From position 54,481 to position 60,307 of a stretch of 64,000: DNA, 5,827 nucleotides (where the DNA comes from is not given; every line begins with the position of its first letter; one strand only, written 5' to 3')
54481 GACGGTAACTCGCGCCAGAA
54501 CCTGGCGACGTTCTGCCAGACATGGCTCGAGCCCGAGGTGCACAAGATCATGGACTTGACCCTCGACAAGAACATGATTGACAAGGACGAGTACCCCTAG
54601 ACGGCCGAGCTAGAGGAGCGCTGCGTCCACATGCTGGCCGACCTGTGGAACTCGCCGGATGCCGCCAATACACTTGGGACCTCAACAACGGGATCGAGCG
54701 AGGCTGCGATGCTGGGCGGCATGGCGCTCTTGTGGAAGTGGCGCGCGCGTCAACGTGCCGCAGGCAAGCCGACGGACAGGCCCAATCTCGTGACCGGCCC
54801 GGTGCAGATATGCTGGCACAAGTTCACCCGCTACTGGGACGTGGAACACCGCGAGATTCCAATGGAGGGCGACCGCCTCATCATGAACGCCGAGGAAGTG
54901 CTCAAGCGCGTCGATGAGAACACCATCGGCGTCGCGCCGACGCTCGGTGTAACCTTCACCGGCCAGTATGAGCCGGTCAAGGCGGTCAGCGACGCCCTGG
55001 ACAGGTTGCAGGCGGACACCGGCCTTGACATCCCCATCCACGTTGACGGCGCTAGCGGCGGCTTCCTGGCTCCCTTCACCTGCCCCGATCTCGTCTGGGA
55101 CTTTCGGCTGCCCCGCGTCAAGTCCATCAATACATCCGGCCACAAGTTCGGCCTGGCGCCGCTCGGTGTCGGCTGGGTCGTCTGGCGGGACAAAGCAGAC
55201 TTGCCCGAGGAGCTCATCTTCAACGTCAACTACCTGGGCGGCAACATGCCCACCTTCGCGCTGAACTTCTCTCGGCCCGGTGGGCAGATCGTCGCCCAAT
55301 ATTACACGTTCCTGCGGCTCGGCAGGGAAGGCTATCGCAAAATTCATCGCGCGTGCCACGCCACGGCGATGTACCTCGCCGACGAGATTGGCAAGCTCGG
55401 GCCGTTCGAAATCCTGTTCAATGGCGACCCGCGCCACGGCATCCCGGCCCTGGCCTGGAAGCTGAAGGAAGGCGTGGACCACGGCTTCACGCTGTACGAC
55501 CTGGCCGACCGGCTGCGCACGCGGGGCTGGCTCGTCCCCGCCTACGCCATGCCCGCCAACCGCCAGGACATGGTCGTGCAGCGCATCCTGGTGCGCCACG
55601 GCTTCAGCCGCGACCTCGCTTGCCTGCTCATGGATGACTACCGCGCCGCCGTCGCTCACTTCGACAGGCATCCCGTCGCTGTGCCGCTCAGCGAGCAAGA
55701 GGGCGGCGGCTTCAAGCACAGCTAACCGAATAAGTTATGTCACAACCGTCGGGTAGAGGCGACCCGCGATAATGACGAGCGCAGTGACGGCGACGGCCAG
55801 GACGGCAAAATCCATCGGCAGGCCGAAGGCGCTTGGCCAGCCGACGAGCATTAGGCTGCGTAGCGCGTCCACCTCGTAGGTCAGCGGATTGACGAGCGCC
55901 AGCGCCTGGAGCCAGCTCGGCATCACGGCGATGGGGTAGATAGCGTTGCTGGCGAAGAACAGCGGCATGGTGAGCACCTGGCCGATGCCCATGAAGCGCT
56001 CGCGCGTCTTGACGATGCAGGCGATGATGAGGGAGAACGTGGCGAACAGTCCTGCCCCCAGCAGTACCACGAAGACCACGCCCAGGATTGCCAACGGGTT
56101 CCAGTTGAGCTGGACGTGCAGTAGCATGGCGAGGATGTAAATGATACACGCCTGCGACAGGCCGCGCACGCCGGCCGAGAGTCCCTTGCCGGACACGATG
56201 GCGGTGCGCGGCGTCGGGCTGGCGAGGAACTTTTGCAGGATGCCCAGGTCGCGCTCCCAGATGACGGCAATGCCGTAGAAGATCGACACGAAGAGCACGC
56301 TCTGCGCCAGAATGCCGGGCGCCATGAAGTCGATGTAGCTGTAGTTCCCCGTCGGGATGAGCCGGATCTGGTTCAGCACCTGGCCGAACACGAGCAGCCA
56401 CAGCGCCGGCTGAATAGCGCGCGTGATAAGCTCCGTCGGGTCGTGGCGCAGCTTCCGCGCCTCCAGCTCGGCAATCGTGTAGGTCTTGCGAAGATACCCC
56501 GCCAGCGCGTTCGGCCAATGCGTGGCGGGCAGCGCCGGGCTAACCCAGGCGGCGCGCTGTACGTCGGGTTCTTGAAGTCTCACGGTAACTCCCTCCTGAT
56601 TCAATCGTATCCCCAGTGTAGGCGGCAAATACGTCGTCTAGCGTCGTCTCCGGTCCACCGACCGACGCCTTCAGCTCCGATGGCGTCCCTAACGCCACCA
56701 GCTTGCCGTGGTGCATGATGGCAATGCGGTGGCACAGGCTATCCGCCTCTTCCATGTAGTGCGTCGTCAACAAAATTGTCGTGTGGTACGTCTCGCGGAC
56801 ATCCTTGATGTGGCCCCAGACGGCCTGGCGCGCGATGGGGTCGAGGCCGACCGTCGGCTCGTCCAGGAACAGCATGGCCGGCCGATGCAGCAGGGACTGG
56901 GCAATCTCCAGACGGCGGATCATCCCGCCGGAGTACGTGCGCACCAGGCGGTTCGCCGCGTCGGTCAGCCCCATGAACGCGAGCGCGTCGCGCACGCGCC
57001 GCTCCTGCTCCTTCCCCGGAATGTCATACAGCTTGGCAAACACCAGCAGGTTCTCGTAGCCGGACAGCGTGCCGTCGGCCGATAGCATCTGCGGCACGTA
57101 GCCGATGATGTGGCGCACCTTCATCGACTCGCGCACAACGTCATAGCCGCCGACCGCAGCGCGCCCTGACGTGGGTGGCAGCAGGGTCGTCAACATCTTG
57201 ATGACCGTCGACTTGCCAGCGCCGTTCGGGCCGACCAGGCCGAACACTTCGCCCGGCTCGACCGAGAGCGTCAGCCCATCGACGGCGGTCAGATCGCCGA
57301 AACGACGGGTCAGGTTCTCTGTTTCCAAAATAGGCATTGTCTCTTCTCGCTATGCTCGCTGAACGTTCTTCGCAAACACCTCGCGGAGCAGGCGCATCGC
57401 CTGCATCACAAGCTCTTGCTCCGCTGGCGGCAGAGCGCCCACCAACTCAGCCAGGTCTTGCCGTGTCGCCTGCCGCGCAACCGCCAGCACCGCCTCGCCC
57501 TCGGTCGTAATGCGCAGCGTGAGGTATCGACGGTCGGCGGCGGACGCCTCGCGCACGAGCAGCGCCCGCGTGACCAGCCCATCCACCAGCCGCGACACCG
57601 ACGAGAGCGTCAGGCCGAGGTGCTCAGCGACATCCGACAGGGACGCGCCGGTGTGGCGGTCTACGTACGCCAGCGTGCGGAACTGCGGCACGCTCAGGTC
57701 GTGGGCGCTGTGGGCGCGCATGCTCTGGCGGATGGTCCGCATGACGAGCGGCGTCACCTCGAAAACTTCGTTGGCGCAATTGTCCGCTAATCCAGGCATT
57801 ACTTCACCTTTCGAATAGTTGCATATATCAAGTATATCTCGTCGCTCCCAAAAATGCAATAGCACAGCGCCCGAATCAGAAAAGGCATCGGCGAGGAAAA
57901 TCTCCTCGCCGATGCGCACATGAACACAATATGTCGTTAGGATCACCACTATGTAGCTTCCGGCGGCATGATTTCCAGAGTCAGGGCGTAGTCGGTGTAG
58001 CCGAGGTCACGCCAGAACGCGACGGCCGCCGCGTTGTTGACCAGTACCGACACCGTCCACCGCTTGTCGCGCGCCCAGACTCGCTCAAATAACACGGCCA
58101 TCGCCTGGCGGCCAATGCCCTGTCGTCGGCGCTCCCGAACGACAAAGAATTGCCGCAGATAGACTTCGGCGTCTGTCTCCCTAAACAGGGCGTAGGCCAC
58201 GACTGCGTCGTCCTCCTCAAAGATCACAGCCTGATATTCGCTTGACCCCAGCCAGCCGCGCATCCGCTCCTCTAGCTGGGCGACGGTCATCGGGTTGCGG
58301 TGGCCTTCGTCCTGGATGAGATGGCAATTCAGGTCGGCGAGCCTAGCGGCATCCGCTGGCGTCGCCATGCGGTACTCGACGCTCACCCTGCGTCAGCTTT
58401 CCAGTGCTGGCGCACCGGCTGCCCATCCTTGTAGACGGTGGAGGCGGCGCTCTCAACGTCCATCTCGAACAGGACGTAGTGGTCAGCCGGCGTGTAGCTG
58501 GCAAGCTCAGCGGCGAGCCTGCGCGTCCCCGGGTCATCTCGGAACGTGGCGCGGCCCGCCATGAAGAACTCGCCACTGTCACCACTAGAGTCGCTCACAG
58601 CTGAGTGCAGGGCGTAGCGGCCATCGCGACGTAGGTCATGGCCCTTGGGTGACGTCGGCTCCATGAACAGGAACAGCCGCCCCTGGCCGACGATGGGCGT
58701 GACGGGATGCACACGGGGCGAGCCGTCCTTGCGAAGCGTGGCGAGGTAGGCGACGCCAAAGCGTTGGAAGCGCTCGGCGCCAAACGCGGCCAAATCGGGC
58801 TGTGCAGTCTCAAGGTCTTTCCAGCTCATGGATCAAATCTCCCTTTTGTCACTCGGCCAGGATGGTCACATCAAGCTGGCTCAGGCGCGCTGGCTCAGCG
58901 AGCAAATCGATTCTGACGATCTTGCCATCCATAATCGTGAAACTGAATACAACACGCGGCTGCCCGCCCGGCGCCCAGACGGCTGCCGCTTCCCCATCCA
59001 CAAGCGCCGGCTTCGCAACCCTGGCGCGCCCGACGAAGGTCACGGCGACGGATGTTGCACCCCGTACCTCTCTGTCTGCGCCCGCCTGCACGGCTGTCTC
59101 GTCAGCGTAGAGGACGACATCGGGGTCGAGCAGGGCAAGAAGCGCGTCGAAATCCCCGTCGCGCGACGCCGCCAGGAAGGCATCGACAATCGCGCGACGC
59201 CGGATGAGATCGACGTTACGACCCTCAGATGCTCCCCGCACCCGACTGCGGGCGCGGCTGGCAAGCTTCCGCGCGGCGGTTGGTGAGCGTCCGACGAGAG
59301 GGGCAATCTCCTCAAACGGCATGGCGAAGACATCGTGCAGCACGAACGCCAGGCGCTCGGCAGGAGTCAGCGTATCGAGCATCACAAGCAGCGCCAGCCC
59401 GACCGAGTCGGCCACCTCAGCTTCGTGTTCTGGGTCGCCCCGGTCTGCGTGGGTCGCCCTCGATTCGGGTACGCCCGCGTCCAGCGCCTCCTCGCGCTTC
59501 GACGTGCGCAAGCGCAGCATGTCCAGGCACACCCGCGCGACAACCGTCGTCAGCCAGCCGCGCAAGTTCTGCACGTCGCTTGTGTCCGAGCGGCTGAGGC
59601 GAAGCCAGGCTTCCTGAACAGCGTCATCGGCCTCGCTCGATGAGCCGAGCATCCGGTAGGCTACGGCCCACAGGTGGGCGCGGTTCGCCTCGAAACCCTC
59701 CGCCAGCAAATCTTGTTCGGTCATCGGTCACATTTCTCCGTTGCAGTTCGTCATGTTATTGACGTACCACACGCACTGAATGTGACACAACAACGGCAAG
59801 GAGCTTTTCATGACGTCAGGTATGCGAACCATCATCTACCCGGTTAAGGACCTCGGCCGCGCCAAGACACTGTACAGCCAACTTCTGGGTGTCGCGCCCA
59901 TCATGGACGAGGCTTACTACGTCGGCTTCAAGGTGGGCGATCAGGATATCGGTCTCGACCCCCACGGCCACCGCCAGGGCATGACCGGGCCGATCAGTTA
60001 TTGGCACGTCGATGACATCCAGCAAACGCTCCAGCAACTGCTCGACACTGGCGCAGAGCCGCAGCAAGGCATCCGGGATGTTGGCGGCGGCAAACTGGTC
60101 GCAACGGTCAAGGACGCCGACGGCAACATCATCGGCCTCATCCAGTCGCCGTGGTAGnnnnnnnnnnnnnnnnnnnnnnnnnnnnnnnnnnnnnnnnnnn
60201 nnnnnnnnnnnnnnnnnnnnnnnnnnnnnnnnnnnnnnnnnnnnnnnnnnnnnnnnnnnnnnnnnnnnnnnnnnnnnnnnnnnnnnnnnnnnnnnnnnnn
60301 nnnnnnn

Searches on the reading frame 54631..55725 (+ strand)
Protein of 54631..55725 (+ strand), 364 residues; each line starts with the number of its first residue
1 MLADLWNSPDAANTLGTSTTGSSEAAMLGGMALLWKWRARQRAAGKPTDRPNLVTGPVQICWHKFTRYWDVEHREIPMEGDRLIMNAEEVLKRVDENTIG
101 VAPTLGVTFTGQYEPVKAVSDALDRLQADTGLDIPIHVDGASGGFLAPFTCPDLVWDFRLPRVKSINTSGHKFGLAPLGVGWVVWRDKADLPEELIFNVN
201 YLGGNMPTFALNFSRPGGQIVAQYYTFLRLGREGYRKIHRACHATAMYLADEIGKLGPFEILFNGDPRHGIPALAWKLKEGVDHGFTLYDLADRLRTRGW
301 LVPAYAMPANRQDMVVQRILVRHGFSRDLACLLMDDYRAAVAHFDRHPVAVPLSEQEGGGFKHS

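Call 86: search_protein_families(library=pfam, proteins=[window:54631-55725:+], max_evalue=0.0001)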
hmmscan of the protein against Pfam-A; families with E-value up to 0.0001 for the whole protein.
window:54631-55725:+ (364 aa): 1 family
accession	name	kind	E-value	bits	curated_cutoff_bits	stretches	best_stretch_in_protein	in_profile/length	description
PF00282.25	Pyridoxal_deC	-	2.3e-65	221.2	27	1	1-273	87-369/375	Pyridoxal-dependent decarboxylase conserved domain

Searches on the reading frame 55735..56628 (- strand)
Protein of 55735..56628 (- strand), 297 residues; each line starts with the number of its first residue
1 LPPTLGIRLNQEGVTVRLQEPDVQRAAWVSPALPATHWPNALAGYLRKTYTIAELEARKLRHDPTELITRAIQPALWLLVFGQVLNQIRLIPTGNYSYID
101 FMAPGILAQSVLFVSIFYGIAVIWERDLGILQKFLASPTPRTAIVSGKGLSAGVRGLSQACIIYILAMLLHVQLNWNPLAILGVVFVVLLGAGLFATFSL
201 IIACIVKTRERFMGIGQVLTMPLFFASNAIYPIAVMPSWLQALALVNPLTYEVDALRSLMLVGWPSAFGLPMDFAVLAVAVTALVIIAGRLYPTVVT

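Call 86: search_protein_families(library=pfam, proteins=[window:55735-56628:-], max_evalue=0.0001)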
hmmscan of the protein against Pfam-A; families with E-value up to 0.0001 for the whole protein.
window:55735-56628:- (297 aa): 2 families
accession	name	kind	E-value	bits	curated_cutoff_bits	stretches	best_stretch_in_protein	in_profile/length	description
PF01061.29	ABC2_membrane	-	3.5e-35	121.9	26.9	1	51-261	5-211/211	ABC-2 type transporter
PF12698.13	ABC2_membrane_3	-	1.2e-17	64.5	31.6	1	92-288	154-345/347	ABC-2 family transporter protein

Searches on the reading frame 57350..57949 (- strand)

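Call 86: search_protein_families(library=pfam, proteins=[window:57350-57949:-], max_evalue=0.0001)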
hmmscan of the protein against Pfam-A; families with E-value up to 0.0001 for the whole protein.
window:57350-57949:- (199 aa): 5 families
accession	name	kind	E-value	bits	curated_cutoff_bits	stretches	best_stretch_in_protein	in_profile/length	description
PF12802.13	MarR_2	-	8.2e-15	55.2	27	1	83-141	1-60/61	MarR family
PF01047.28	MarR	-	3.7e-09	36.8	24.6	1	85-141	1-57/59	MarR family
PF09339.16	HTH_IclR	-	7.1e-06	26.1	22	1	93-133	9-50/52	IclR helix-turn-helix domain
PF13463.12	HTH_27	-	5.8e-05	23.7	22.2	0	97-151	13-68/68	Winged helix DNA-binding domain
PF00325.26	Crp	-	6.2e-05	23.1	21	0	106-122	7-23/32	Bacterial regulatory proteins, crp family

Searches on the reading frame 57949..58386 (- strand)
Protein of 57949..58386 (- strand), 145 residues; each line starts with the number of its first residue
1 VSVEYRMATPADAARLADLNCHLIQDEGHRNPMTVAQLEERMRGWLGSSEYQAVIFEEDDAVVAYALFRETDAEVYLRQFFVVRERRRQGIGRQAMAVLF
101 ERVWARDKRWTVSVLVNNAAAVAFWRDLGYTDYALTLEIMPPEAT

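Call 86: search_protein_families(library=pfam, proteins=[window:57949-58386:-], max_evalue=0.0001)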
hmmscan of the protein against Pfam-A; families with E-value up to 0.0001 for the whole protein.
window:57949-58386:- (145 aa): 4 families
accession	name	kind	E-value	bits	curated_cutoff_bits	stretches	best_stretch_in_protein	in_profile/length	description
PF00583.31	Acetyltransf_1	-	2.1e-12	47.8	20.7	1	40-130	23-116/116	Acetyltransferase (GNAT) family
PF13508.13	Acetyltransf_7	-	1.2e-09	38.8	27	1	52-131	4-83/84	Acetyltransferase (GNAT) domain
PF13673.13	Acetyltransf_10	-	3.6e-09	37.1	23.6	1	36-132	20-109/128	Acetyltransferase (GNAT) domain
PF08445.16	FR47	-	8.8e-05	22.9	22.1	0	75-133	22-80/86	FR47-like protein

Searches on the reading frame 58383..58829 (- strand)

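Call 86: search_protein_families(library=pfam, proteins=[window:58383-58829:-], max_evalue=0.0001)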
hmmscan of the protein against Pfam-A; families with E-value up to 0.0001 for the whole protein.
window:58383-58829:- (148 aa): 1 family
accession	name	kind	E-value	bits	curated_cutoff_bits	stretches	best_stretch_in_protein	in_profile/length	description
PF01243.27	PNPOx_N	-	1e-07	32.8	28.1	1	19-126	7-114/120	Pyridoxamine 5'-phosphate oxidase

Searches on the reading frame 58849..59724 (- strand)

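Call 86: search_protein_families(library=pfam, proteins=[window:58849-59724:-], max_evalue=0.0001)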
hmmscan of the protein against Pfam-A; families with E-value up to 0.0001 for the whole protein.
window:58849-59724:- (291 aa): 3 families
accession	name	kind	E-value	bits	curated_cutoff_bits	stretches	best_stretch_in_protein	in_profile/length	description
PF04542.20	Sigma70_r2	-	2.1e-14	53.5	24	1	11-73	2-68/71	Sigma-70 region 2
PF08281.18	Sigma70_r4_2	-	7.2e-11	42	25.7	1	111-161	3-53/54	Sigma-70, region 4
PF12680.13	SnoaL_2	-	7.2e-05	23.8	27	1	180-272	1-102/102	SnoaL-like domain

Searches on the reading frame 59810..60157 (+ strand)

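Call 86: search_protein_families(library=pfam, proteins=[window:59810-60157:+], max_evalue=0.0001)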
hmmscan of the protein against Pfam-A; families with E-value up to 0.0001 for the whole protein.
window:59810-60157:+ (115 aa): 1 family
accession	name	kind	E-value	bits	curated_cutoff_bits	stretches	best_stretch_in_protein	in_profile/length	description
PF00903.31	Glyoxalase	-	2.2e-07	31.7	20.6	1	8-108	5-119/121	Glyoxalase/Bleomycin resistance protein/Dioxygenase superfamily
